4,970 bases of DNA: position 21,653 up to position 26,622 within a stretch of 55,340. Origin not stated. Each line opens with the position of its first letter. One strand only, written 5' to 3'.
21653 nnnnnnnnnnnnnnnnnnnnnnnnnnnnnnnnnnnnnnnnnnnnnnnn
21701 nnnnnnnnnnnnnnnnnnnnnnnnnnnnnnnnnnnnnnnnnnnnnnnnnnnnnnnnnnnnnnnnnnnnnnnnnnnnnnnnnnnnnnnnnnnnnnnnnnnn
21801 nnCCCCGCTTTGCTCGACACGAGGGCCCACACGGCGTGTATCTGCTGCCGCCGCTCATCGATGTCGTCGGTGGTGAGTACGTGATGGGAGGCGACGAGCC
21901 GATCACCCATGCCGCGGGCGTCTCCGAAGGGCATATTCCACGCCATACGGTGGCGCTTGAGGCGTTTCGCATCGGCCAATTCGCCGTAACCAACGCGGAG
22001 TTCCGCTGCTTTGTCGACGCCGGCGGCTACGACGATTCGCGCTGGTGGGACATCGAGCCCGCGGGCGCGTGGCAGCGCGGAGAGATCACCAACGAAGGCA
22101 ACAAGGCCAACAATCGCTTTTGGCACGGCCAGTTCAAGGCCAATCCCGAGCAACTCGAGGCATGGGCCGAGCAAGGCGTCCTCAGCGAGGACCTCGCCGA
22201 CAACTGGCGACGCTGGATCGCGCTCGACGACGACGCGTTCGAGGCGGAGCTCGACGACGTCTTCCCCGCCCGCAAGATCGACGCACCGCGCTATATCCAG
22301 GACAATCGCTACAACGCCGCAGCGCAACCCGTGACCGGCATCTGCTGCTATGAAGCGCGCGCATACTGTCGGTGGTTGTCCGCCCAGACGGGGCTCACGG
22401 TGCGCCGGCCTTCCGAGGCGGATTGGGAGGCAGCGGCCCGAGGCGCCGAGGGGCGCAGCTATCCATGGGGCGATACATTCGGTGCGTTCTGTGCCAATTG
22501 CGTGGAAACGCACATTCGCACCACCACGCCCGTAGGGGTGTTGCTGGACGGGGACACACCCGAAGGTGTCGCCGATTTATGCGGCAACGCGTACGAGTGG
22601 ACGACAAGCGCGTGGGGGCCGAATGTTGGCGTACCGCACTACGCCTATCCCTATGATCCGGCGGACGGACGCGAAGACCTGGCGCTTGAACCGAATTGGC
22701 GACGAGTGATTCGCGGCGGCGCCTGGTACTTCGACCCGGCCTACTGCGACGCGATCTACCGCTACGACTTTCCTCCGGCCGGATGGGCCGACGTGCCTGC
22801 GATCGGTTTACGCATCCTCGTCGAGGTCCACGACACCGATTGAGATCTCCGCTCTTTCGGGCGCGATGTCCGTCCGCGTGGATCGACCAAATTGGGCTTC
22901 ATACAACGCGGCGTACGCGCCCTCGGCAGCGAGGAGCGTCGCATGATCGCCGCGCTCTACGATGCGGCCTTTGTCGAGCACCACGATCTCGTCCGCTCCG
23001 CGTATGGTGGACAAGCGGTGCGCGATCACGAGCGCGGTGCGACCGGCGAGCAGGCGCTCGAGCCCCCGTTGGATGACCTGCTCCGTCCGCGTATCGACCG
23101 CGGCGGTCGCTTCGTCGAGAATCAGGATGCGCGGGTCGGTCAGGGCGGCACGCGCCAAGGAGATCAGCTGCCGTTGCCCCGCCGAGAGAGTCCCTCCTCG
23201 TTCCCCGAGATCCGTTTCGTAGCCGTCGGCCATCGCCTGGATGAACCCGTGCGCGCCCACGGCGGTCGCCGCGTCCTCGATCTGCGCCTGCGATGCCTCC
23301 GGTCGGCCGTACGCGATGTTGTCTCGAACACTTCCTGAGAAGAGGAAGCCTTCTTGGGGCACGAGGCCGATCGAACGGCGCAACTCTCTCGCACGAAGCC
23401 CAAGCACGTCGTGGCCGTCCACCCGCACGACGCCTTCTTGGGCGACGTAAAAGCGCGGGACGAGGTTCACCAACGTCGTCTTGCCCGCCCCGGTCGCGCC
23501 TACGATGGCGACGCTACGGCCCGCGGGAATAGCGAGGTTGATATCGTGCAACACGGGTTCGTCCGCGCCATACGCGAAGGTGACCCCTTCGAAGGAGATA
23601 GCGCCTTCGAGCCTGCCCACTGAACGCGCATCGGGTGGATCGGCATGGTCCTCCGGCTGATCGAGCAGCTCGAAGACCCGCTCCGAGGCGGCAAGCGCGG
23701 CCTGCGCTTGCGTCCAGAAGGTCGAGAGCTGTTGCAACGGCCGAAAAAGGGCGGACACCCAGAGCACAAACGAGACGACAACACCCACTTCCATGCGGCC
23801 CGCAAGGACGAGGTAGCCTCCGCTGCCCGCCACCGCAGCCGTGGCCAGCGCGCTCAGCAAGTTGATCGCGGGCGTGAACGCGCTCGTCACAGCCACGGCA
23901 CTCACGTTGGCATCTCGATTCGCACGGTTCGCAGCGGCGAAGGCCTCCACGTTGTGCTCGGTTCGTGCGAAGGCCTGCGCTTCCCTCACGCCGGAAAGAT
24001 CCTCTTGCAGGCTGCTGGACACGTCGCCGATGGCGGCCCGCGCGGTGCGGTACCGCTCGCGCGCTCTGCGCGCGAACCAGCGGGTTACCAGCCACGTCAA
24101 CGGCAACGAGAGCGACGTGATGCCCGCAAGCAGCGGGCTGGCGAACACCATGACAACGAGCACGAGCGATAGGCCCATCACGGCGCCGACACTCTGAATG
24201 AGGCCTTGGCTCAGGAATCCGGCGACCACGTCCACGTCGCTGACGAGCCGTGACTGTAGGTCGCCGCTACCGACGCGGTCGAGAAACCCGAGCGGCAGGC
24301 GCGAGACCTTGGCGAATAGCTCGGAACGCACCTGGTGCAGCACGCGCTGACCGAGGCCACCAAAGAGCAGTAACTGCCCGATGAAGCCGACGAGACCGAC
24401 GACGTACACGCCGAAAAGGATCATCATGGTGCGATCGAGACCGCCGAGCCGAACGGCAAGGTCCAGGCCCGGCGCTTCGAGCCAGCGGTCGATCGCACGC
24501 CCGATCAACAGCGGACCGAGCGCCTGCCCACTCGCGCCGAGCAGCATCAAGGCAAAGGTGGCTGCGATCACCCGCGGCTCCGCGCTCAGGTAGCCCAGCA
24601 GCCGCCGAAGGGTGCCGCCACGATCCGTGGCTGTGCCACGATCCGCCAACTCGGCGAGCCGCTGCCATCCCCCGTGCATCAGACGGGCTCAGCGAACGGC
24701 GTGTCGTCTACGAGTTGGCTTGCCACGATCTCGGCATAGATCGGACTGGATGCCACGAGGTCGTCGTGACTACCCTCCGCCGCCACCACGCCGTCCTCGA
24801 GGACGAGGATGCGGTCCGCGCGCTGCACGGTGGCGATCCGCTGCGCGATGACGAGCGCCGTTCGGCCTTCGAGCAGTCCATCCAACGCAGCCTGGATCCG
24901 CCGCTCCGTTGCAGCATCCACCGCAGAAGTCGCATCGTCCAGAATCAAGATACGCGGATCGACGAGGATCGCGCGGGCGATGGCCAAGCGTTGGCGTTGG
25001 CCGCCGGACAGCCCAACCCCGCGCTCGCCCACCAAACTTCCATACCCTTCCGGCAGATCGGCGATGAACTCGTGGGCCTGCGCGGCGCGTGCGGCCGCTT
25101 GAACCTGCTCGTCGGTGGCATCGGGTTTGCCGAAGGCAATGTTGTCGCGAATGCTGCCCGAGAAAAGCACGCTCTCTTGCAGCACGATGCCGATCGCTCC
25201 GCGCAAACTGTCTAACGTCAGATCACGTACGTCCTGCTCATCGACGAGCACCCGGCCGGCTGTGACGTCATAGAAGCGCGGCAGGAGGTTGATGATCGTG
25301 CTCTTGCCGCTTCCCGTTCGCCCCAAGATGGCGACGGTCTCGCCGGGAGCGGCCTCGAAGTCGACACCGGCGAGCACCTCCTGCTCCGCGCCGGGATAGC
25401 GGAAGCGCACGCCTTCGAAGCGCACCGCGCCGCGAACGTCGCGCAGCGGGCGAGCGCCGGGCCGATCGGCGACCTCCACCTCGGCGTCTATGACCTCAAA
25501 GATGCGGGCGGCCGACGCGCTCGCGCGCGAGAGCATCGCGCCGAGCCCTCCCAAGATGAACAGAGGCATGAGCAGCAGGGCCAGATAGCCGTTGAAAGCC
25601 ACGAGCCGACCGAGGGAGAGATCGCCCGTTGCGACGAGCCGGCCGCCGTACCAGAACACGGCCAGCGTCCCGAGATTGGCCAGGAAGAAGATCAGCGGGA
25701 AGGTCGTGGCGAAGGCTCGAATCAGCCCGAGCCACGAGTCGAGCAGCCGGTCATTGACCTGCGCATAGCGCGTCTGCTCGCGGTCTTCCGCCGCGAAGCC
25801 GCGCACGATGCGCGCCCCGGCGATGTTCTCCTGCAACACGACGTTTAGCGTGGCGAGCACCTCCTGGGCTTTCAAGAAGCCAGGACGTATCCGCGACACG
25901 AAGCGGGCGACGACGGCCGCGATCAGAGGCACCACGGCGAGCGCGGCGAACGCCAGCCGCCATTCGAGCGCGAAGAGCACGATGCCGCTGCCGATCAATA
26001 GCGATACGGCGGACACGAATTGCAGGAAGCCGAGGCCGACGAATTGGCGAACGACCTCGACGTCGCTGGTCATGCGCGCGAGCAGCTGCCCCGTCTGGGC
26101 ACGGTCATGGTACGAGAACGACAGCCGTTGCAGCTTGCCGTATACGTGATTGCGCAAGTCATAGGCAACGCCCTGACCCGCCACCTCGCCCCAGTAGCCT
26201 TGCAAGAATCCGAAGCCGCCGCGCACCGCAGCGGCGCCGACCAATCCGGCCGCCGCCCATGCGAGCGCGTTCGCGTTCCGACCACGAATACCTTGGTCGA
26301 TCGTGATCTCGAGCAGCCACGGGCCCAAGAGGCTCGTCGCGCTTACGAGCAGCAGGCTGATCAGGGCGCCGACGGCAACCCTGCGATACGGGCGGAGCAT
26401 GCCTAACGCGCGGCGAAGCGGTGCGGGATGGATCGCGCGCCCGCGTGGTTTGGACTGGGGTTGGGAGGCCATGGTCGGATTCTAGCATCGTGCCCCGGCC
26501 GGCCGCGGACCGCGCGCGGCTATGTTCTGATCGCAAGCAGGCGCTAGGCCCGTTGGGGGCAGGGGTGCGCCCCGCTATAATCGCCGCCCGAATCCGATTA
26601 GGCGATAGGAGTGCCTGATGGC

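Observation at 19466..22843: Single-chain adenylate cyclase / NACHT / HEAT / FGE-sulfatase STAND protein: candidate sensor-gated cAMP (alarm or surveillance) module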

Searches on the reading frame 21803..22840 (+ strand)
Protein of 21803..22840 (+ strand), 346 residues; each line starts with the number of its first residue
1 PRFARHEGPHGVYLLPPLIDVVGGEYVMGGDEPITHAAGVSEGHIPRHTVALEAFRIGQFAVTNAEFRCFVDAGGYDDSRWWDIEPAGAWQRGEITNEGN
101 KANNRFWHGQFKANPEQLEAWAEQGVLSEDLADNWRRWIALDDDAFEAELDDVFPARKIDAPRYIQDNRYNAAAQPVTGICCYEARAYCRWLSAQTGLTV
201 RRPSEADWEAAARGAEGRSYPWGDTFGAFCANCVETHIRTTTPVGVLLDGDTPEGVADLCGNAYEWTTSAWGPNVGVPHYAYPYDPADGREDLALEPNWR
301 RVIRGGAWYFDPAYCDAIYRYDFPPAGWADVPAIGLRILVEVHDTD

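Call 57: search_solved_structures(query=window:21803-22840:+, max_evalue=0.001, show_alignments=4)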
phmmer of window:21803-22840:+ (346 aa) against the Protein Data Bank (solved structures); distinct sequences matched with E-value up to 0.001: 29.
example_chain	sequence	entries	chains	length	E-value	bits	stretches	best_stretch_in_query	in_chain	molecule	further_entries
7spq_A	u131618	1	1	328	8.7e-23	84.3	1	174-315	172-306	Serine/threonine kinase ToxD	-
4x8b_A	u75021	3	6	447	4.5e-17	65.5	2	20-83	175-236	Sulfoxide synthase EgtB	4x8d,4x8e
8u41_A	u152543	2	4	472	8.5e-13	51.4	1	174-284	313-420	Selenoxide synthase OvsA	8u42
8ux5_A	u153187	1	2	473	1.2e-12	50.9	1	174-284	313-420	Selenoxide synthase OvsA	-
7ml6_A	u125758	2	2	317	1.4e-12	50.7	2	214-338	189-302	CalU17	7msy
6vqp_A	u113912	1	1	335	2e-12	50.2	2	214-338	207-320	CalU17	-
8vig_A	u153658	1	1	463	3.1e-11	46.3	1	180-324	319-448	Sulfoxide synthase EgtB-IV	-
8aru_A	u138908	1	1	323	1.1e-10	44.5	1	175-315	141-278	Formylglycine-generating enzyme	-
8vih_A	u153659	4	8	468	1.9e-10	43.7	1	180-325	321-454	Sulfoxide synthase EgtB-IV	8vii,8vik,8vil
2aft_X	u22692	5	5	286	3.1e-10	43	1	175-315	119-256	Sulfatase modifying factor 1 | Sulfatase-modifying factor 1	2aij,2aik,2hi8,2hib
2afy_X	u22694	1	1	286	3.2e-10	42.9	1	175-292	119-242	Sulfatase modifying factor 1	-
31dc_A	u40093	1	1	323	3.3e-10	42.9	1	175-315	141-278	Formylglycine-generating enzyme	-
2aii_X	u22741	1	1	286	4.2e-10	42.5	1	175-315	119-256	Sulfatase modifying factor 1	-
5ssy_A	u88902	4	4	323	5.2e-10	42.2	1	175-315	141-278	Formylglycine-generating enzyme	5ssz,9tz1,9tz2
1y1e_X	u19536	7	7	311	5.3e-10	42.2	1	175-315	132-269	C-alpha-formyglycine-generating enzyme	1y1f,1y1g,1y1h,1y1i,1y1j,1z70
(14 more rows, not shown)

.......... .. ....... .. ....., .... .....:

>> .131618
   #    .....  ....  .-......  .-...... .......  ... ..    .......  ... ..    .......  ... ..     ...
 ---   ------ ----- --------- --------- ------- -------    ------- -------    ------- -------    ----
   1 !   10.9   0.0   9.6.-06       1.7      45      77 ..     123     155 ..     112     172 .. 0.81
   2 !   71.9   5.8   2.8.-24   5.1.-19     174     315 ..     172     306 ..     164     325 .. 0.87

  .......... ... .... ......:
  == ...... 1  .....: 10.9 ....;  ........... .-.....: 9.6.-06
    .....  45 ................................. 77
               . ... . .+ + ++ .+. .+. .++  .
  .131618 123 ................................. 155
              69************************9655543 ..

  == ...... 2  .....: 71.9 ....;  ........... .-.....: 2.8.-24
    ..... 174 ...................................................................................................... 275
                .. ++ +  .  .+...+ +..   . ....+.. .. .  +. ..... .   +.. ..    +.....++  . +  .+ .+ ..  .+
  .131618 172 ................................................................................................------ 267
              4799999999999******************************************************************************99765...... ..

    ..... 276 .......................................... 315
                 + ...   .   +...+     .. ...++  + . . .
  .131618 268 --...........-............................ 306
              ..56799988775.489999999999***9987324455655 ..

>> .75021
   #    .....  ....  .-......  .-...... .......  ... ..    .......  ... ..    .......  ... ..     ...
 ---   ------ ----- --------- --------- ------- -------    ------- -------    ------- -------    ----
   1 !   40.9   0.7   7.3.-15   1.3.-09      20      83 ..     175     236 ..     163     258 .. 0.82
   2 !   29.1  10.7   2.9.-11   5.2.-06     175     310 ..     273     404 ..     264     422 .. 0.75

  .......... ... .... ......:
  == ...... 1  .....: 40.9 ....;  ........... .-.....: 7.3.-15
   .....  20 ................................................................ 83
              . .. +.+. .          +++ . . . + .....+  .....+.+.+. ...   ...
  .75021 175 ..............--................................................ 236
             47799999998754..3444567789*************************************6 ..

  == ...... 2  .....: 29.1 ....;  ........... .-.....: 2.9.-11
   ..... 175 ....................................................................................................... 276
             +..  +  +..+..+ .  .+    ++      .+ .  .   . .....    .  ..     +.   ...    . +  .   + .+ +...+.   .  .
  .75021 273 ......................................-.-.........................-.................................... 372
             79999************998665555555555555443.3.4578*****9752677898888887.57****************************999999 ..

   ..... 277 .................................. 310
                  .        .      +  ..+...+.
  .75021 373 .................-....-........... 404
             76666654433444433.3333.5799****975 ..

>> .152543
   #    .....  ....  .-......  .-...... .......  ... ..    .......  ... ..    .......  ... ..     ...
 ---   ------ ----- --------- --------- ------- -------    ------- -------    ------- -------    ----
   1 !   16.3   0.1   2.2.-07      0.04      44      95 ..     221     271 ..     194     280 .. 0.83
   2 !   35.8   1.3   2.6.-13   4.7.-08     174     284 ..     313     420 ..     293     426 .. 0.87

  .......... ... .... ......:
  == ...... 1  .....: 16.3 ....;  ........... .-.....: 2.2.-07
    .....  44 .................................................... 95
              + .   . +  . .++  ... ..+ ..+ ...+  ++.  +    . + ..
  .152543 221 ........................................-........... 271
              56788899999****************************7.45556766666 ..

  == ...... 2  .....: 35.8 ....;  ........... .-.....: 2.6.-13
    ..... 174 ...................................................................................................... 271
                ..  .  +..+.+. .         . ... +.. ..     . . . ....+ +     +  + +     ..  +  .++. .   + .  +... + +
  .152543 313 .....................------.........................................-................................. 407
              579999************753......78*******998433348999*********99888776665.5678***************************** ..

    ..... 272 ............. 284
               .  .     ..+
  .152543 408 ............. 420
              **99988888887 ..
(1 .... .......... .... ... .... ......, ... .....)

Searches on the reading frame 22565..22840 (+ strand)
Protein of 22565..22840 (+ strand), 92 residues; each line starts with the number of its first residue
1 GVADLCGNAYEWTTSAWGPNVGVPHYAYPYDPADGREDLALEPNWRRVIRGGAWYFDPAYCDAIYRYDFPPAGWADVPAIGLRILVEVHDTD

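Call 58: search_solved_structures(query=window:22565-22840:+, max_evalue=10, show_alignments=5)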
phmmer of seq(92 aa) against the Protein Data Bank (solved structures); distinct sequences matched with E-value up to 10: 2.
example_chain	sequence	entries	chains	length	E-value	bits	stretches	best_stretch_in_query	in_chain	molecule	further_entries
7ml6_A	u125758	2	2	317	0.018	18.5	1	1-84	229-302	CalU17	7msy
6vqp_A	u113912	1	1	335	0.019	18.4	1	1-84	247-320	CalU17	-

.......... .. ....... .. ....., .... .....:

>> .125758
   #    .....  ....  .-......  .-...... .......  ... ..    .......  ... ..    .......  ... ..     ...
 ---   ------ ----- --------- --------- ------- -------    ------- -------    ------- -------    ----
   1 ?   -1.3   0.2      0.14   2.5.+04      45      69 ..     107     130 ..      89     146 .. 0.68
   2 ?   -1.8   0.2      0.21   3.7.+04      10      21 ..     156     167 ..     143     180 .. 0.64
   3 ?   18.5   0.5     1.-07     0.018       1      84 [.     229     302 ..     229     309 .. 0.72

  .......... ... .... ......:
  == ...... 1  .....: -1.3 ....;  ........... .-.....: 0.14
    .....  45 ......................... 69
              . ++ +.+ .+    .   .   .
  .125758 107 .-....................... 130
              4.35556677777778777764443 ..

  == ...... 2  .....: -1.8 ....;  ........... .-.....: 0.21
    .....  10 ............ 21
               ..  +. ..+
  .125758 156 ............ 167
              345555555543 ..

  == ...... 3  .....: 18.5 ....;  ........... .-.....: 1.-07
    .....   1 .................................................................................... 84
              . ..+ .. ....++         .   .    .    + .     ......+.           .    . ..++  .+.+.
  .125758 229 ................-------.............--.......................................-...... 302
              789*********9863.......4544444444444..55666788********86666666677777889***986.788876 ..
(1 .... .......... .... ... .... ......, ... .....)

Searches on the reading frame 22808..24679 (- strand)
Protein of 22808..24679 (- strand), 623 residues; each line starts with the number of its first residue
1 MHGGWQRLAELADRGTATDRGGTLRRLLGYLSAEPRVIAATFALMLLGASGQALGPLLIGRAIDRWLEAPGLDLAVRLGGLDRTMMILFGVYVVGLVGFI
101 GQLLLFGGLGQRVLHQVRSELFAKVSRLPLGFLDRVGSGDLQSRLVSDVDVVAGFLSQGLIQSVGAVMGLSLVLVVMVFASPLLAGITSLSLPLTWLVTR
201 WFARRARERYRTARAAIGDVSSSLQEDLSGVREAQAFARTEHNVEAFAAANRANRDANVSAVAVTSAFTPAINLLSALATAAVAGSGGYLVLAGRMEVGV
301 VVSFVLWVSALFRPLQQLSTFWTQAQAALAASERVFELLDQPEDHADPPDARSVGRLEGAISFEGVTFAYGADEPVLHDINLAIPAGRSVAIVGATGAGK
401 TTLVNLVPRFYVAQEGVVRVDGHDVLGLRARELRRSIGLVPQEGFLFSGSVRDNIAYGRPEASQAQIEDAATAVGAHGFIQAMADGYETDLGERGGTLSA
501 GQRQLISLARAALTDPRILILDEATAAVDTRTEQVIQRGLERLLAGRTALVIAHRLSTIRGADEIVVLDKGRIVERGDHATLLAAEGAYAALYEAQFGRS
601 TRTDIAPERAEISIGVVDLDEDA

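Call 10: search_protein_families(library=pfam, proteins=[window:22808-24679:-], max_evalue=0.001)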
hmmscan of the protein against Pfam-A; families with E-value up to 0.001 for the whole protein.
window:22808-24679:- (623 aa): 5 families
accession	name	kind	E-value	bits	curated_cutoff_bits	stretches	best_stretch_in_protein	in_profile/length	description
PF00664.28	ABC_membrane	-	3.6e-40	138.8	28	1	41-315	4-274/274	ABC transporter transmembrane region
PF00005.33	ABC_tran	-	1.2e-29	104.1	25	1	377-526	1-137/137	ABC transporter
PF13401.12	AAA_22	-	0.00016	22.4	27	1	388-526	6-95/130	AAA domain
PF02463.25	SMC_N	-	0.0005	20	40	0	497-567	136-210/220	RecF/RecN/SMC N terminal domain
PF13191.12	AAA_16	-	0.0006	20.8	32.6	1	385-536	22-152/167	AAA ATPase domain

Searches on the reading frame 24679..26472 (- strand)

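Call 10: search_protein_families(library=pfam, proteins=[window:24679-26472:-], max_evalue=0.001)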
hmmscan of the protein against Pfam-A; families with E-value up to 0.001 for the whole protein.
window:24679-26472:- (597 aa): 2 families
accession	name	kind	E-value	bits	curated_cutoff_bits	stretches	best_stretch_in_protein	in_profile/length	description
PF00664.28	ABC_membrane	-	1.6e-54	185.9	28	1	36-304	4-274/274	ABC transporter transmembrane region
PF00005.33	ABC_tran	-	2e-30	106.6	25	1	368-516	2-137/137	ABC transporter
